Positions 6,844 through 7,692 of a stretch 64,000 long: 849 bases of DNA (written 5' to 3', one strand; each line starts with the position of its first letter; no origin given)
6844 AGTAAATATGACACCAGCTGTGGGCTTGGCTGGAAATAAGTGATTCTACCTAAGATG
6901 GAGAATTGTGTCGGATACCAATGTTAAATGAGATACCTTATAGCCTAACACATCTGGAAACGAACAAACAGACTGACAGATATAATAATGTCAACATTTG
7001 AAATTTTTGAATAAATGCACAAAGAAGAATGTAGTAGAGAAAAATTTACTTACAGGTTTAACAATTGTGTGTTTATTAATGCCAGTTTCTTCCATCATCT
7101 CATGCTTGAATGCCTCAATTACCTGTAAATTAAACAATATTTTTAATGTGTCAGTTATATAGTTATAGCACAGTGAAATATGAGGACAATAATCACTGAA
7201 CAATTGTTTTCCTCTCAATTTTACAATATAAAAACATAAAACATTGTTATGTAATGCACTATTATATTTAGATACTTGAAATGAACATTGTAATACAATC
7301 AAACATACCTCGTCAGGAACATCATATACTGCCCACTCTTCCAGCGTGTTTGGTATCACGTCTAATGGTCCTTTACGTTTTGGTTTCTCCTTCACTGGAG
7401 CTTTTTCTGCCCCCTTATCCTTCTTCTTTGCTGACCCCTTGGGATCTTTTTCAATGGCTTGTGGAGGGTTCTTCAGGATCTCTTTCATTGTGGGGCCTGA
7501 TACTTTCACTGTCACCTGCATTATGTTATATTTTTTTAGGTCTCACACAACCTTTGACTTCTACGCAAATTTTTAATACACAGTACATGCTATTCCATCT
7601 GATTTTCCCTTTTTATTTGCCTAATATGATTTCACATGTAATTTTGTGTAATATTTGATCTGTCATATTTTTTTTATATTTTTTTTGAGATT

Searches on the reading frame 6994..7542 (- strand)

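Call 70: search_protein_families(library=pfam, proteins=[window:6994-7542:-], max_evalue=0.01)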
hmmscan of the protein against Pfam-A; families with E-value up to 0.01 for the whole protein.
window:6994-7542:- (183 aa): 1 family
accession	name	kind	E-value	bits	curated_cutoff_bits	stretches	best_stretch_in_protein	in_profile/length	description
PF23474.1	Acb1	-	0.0082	16.3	27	0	115-153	99-137/144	Anti-CBASS protein Acb1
